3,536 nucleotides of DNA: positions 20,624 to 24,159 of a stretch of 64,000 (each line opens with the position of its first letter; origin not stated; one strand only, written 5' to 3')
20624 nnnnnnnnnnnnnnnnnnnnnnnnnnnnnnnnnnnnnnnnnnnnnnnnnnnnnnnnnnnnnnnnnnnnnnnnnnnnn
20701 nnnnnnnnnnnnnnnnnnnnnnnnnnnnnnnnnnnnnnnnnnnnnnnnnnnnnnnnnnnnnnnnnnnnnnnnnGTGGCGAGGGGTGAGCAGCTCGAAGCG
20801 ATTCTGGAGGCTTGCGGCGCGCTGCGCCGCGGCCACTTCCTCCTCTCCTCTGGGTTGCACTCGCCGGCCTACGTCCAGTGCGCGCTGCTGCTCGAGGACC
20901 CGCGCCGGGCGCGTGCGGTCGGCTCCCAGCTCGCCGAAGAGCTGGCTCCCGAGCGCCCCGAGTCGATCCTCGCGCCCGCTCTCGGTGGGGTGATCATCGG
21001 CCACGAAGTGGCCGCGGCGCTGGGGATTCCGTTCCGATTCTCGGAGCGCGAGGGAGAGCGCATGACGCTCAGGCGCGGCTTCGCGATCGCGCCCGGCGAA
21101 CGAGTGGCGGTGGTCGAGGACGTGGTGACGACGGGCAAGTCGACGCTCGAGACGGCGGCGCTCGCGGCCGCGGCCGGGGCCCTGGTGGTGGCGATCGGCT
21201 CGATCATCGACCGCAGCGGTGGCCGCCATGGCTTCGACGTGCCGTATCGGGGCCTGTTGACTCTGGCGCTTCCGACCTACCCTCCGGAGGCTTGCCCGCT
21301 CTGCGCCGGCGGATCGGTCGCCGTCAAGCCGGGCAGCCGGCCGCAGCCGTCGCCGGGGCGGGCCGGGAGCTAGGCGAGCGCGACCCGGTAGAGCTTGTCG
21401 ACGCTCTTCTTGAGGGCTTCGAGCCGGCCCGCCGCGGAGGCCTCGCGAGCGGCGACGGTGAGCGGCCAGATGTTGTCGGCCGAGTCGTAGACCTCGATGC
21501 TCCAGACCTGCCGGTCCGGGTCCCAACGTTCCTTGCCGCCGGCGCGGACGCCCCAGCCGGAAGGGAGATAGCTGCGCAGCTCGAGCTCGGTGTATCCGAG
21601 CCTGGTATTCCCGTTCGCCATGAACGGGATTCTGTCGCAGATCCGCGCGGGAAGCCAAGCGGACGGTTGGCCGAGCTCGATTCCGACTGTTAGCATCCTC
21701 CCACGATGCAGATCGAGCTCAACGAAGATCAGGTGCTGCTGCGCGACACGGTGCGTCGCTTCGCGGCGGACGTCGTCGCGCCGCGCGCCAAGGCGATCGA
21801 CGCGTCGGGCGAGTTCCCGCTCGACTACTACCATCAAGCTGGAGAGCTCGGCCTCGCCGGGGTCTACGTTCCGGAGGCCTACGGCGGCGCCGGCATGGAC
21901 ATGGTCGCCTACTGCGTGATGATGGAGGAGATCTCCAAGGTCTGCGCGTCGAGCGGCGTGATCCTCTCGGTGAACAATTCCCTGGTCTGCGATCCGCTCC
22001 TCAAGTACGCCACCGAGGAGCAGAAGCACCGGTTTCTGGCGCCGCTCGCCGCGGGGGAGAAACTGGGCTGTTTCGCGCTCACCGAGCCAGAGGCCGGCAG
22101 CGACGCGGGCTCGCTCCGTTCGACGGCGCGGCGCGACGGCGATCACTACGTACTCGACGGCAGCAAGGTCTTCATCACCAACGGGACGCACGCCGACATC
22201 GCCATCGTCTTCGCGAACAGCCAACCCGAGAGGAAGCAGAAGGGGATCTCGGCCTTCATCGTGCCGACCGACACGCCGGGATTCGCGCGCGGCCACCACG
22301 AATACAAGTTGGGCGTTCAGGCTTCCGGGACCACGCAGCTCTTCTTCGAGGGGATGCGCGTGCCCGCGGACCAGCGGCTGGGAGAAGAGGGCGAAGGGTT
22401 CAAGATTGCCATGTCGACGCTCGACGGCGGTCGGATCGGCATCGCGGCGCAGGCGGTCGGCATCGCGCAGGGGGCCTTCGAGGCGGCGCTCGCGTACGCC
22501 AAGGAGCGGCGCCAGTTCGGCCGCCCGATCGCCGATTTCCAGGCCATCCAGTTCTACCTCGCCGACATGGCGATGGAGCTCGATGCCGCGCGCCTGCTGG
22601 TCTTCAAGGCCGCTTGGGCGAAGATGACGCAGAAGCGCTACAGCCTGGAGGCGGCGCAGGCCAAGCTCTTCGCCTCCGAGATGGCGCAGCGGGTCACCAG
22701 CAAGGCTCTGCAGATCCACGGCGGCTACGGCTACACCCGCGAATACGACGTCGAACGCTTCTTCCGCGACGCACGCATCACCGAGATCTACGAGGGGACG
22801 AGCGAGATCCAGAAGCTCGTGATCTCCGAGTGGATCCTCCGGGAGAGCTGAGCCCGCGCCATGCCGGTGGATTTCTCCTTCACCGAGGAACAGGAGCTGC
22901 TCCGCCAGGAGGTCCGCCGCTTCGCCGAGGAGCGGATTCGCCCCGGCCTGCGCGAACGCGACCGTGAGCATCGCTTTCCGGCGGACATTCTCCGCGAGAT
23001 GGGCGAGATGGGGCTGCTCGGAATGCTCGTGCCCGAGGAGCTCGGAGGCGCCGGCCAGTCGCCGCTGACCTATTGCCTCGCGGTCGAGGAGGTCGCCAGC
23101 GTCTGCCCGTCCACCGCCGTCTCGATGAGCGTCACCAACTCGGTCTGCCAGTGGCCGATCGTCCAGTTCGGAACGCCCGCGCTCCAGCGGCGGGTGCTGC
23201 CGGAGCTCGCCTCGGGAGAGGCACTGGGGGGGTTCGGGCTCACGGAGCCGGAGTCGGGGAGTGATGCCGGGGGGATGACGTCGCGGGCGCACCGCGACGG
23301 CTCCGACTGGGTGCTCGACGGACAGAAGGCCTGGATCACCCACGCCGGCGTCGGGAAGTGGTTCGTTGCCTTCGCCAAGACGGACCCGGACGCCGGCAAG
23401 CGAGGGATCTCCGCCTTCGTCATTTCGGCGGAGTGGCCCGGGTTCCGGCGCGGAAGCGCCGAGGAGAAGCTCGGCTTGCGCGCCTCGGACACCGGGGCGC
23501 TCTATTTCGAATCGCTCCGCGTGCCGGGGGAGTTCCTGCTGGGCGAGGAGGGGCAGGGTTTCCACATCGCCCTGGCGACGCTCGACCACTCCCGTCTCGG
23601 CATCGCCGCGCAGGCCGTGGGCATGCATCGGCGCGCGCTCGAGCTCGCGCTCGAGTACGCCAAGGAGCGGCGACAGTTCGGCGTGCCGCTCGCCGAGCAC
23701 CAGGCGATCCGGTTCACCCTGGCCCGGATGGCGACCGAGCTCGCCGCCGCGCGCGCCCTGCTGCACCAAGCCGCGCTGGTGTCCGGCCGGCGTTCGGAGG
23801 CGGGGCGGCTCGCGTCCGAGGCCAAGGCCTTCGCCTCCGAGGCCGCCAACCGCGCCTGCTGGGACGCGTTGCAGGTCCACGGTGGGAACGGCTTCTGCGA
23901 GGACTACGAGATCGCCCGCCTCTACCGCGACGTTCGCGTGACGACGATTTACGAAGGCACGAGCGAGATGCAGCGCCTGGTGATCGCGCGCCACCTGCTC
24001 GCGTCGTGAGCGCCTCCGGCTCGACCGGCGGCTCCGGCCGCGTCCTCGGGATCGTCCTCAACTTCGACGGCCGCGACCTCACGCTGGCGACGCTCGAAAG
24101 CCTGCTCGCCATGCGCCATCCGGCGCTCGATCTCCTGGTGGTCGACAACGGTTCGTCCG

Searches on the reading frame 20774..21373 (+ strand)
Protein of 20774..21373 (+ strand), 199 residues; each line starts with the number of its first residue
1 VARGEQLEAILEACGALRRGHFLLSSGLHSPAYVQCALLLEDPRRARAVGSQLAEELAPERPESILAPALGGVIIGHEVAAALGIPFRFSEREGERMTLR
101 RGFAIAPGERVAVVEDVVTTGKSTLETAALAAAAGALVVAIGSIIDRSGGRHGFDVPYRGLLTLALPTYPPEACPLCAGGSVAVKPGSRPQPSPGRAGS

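Call 76: search_protein_families(library=pfam, proteins=[window:20774-21373:+], max_evalue=0.00001)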
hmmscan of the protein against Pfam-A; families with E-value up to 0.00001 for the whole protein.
window:20774-21373:+ (199 aa): 1 family
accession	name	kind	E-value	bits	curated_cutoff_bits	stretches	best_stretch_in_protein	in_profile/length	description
PF00156.33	Pribosyltran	-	5.3e-07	29.5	26.3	1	51-150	20-129/158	Phosphoribosyl transferase domain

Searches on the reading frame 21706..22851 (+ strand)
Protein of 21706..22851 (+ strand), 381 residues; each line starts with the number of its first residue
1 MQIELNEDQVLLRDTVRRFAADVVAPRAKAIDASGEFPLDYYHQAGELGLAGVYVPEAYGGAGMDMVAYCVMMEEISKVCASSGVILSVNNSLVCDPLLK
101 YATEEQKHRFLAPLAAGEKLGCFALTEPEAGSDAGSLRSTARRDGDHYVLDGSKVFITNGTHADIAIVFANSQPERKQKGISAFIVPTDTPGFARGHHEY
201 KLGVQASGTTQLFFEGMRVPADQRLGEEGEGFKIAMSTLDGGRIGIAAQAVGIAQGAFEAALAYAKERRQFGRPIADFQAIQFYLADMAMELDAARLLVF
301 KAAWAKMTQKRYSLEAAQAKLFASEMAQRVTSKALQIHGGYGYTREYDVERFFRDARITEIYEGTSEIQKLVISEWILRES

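Call 76: search_protein_families(library=pfam, proteins=[window:21706-22851:+], max_evalue=0.00001)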
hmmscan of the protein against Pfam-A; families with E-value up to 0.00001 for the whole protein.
window:21706-22851:+ (381 aa): 4 families
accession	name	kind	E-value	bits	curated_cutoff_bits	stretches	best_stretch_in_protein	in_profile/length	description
PF00441.29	Acyl-CoA_dh_1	-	6.3e-55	185.9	22.4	1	229-377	1-149/150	Acyl-CoA dehydrogenase, C-terminal domain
PF02771.21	Acyl-CoA_dh_N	-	1.9e-40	138.2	22.9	1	6-118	1-113/113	Acyl-CoA dehydrogenase, N-terminal domain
PF08028.16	Acyl-CoA_dh_2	-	5.9e-28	98.3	22.7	1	244-366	1-133/134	Acyl-CoA dehydrogenase, C-terminal domain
PF02770.24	Acyl-CoA_dh_M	-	6.9e-27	93.9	33.3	1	122-216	1-96/97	Acyl-CoA dehydrogenase, middle domain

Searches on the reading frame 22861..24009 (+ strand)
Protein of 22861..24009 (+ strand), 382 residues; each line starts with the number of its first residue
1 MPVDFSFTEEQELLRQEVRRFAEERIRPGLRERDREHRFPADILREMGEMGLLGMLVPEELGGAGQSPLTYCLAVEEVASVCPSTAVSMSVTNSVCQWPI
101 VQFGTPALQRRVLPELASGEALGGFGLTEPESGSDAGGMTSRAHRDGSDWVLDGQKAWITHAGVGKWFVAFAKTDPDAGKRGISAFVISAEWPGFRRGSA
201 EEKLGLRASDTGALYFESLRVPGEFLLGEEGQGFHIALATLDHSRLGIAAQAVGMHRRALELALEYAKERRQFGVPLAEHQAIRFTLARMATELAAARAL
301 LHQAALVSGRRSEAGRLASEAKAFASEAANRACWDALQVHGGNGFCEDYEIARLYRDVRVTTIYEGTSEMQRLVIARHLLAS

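Call 76: search_protein_families(library=pfam, proteins=[window:22861-24009:+], max_evalue=0.00001)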
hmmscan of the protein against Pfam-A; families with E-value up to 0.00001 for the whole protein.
window:22861-24009:+ (382 aa): 5 families
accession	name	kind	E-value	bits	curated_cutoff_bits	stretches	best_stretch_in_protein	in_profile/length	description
PF00441.29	Acyl-CoA_dh_1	-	3.1e-48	164.2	22.4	1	231-380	1-150/150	Acyl-CoA dehydrogenase, C-terminal domain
PF02771.21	Acyl-CoA_dh_N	-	2.4e-40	137.9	22.9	1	8-120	1-113/113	Acyl-CoA dehydrogenase, N-terminal domain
PF02770.24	Acyl-CoA_dh_M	-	1.1e-22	80.5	33.3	1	125-218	2-96/97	Acyl-CoA dehydrogenase, middle domain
PF08028.16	Acyl-CoA_dh_2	-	3e-21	76.5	22.7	1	246-368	1-133/134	Acyl-CoA dehydrogenase, C-terminal domain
PF22924.1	ACOX_C_alpha1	-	1.7e-09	38.1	27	1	264-380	49-169/169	Acyl-CoA oxidase, C-alpha1 domain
